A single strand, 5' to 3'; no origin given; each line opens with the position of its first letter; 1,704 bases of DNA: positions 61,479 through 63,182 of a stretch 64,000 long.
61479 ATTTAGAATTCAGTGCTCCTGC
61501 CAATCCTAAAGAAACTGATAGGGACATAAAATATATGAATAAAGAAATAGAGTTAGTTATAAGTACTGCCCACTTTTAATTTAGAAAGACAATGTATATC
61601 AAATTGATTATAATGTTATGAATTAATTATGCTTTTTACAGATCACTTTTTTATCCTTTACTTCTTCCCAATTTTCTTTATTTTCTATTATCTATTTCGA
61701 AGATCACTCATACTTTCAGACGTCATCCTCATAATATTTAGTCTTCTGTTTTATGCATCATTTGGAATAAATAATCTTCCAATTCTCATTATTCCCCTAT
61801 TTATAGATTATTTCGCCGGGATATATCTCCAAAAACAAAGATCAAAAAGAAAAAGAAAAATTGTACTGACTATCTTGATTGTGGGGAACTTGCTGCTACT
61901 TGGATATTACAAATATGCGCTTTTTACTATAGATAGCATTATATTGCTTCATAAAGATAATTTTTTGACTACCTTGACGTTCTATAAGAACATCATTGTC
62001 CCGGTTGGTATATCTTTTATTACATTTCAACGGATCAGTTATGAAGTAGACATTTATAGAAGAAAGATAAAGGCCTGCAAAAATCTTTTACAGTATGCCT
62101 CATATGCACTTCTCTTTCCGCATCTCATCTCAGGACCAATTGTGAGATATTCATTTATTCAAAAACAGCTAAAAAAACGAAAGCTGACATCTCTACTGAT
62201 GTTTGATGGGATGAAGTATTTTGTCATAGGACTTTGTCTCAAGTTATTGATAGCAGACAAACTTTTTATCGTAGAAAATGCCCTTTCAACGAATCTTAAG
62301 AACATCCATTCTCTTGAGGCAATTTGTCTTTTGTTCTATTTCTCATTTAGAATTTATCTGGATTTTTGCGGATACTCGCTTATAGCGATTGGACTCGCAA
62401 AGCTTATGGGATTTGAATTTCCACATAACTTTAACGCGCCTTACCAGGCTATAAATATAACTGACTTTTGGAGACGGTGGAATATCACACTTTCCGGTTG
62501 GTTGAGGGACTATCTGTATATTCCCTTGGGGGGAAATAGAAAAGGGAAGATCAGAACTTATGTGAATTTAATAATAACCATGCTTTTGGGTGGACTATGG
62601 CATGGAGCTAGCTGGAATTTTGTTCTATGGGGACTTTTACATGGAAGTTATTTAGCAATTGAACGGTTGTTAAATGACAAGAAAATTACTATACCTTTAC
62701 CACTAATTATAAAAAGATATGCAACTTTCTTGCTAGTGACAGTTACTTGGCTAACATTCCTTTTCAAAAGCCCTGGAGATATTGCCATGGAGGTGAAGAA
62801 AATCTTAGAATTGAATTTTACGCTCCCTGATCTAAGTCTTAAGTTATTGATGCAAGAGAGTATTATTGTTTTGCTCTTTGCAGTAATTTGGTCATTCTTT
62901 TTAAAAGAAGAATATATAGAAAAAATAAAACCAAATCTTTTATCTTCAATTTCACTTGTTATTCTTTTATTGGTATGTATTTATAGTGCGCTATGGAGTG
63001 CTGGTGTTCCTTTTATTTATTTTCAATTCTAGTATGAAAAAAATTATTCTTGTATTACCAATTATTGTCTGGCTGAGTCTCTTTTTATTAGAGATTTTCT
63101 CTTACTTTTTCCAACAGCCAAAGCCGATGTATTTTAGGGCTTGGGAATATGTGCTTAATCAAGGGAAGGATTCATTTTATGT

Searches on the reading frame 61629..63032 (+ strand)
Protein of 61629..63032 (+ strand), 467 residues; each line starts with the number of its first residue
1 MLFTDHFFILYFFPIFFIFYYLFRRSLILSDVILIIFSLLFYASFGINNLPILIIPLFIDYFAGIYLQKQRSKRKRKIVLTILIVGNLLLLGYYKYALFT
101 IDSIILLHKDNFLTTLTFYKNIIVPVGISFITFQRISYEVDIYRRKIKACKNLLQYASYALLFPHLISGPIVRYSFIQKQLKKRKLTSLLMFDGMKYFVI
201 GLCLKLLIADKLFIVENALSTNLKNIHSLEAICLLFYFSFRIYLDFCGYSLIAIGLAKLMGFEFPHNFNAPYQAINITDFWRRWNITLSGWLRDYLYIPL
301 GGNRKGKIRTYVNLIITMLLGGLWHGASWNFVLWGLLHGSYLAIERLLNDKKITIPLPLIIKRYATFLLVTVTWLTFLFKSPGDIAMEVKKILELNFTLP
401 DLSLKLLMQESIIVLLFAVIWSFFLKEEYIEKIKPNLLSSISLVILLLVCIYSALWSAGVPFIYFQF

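Call 4: search_protein_families(library=pfam, proteins=[window:61629-63032:+])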
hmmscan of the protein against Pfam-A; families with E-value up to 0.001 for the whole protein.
window:61629-63032:+ (467 aa): 2 families
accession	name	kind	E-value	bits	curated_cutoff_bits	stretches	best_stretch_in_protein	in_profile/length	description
PF03062.24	MBOAT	-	1.8e-26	93.7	27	1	49-347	17-296/337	MBOAT, membrane-bound O-acyltransferase family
PF13813.11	MBOAT_2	-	0.00027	21.6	25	1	265-327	2-66/85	Membrane bound O-acyl transferase family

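Call 6: search_protein_families(library=ncbifam, proteins=[window:61629-63032:+])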
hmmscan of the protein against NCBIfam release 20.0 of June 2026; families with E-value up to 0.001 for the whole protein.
window:61629-63032:+ (467 aa): 1 family
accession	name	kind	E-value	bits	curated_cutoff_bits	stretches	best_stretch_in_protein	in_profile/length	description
TIGR04091.1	LTA_dltB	equivalog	2.5e-48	165.2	375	1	6-354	8-347/380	D-alanyl-lipoteichoic acid biosynthesis protein DltB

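Call 18: find_encoding_contigs(protein=window:61629-63032:+, flank=10000, max_places=3)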
Protein window:61629-63032:+ (467 aa): 5 contigs read that carry it; 3 places shown.
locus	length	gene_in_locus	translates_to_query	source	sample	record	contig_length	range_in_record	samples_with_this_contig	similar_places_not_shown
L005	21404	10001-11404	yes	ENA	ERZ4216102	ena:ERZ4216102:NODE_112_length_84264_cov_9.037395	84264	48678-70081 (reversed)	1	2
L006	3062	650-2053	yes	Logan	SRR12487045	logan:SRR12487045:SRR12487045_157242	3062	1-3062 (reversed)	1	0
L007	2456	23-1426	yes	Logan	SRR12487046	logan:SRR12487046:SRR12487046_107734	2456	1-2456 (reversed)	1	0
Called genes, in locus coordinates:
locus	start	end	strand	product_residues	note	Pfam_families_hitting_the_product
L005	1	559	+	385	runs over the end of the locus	PF01041:DegT_DnrJ_EryC1, PF00155:Aminotran_1_2 (weak), PF00266:Aminotran_5 (weak), PF01212:Beta_elim_lyase (faint)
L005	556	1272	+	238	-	PF00583:Acetyltransf_1, PF13673:Acetyltransf_10, PF13508:Acetyltransf_7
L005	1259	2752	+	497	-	-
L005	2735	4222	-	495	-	-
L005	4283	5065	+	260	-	PF05219:DREV (weak), PF13489:Methyltransf_23, PF08241:Methyltransf_11, PF08242:Methyltransf_12, PF13649:Methyltransf_25, PF13847:Methyltransf_31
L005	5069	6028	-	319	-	PF00106:adh_short (weak), PF01073:3Beta_HSD, PF01370:Epimerase, PF02719:Polysacc_synt_2, PF04321:RmlD_sub_bind, PF07993:NAD_binding_4 (faint), PF13460:NAD_binding_10 (weak), PF16363:GDP_Man_Dehyd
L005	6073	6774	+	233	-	PF13489:Methyltransf_23, PF01209:Ubie_methyltran (weak), PF13847:Methyltransf_31, PF08241:Methyltransf_11, PF08242:Methyltransf_12, PF13649:Methyltransf_25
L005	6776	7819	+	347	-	PF00535:Glycos_transf_2, PF10111:Glyco_tranf_2_2, PF13506:Glyco_transf_21, PF13641:Glyco_tranf_2_3, PF13632:Glyco_trans_2_3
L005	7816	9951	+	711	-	-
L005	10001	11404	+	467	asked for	PF03062:MBOAT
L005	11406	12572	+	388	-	PF16822:ALGX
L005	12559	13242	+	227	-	PF02353:CMAS (weak), PF05219:DREV, PF13489:Methyltransf_23, PF05401:NodS, PF13847:Methyltransf_31, PF08241:Methyltransf_11, PF08242:Methyltransf_12, PF13649:Methyltransf_25, +1 more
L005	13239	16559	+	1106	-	-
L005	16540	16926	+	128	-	-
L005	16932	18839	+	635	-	-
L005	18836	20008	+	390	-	PF01041:DegT_DnrJ_EryC1, PF01053:Cys_Met_Meta_PP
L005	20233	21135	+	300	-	-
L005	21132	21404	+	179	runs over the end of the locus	PF13439:Glyco_transf_4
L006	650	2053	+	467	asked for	PF03062:MBOAT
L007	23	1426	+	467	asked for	PF03062:MBOAT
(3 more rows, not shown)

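Call 91: search_protein_families(library=ncbifam, proteins=[L005:18836-20008:+], max_evalue=1e-10)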
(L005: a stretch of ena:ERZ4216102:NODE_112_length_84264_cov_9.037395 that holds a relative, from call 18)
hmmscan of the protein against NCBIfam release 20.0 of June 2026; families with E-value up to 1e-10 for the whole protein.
L005:18836-20008:+ (390 aa): 7 families
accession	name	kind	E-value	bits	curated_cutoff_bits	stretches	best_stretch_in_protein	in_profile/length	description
NF011936.0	PRK15407.1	equivalog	3.1e-67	227.2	423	1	24-388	56-432/440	lipopolysaccharide biosynthesis protein RfbH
TIGR03588.1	PseC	equivalog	1.7e-42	145.7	423.5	1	23-303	20-292/380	UDP-4-amino-4,6-dideoxy-N-acetyl-beta-L-altrosamine transaminase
TIGR04181.1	NHT_00031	hypoth_equivalog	4.6e-37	127.7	420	1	14-358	11-347/359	LegC family aminotransferase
NF008658.2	PRK11658.1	equivalog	7.2e-32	110.5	631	1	24-289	24-273/379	UDP-4-amino-4-deoxy-L-arabinose aminotransferase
NF008687.0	PRK11706.1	equivalog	5.5e-25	87.9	375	1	17-328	15-311/375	dTDP-4-amino-4,6-dideoxygalactose transaminase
TIGR02379.1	ECA_wecE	subfamily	1.9e-18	66.4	434.85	1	18-276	16-257/376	dTDP-4-amino-4,6-dideoxy-D-glucose transaminase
TIGR04427.1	PLP_DesI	equivalog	2e-16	60.1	650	1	32-223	51-235/390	dTDP-4-dehydro-6-deoxyglucose aminotransferase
